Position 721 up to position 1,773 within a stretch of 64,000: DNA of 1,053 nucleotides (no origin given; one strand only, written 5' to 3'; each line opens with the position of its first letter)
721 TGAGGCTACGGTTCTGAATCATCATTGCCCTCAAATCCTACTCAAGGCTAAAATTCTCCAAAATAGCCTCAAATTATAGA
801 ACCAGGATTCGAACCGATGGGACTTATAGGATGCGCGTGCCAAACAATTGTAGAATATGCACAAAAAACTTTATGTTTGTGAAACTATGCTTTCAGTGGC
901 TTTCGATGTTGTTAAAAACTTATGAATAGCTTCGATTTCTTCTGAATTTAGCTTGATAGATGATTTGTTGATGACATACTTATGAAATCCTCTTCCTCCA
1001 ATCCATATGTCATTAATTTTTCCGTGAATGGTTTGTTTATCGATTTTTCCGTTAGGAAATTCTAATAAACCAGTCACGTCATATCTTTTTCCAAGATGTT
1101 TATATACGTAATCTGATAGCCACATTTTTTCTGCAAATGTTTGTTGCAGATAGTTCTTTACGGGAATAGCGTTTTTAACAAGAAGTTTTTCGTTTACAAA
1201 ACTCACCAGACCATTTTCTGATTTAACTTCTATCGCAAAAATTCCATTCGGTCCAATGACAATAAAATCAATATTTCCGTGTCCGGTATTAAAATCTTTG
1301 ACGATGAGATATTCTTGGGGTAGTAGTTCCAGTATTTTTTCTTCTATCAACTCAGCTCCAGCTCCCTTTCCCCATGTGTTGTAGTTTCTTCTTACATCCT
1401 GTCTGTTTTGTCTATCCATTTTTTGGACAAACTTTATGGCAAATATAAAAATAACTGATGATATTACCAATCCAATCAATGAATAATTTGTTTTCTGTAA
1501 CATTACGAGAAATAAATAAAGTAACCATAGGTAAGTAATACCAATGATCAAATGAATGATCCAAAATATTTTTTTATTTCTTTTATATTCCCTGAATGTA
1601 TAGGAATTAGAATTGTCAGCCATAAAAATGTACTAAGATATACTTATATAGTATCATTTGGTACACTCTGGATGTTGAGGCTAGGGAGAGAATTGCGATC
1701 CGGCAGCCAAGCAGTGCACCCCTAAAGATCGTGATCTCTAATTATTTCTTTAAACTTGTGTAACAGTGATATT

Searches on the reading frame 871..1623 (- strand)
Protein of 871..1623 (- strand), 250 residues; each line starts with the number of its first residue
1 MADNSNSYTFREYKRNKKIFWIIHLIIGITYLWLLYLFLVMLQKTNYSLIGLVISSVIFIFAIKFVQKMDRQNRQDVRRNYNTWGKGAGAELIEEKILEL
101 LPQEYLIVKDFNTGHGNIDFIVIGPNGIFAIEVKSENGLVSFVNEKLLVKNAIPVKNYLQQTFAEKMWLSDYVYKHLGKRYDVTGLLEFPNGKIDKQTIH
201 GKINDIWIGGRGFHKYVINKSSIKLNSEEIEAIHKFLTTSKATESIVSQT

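Call 10: search_protein_families(library=pfam, proteins=[window:871-1623:-], max_evalue=0.01)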
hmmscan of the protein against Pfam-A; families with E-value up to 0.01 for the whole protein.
window:871-1623:- (250 aa): 2 families
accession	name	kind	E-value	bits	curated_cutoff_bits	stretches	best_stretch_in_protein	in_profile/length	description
PF08378.17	NERD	-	9.7e-13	49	22.1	1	87-187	2-108/111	Nuclease-related domain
PF01040.23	UbiA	-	0.0026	17.5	34.2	1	16-78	183-244/250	UbiA prenyltransferase family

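Call 14: search_protein_families(library=padloc, proteins=[window:871-1623:-], max_evalue=0.01)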
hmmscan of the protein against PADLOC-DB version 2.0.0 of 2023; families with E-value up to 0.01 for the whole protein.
window:871-1623:- (250 aa): 0 families

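Call 64: find_encoding_contigs(protein=window:871-1623:-, flank=10000, max_places=3)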
Protein window:871-1623:- (250 aa): no gene with exactly this product is on record in the collection.
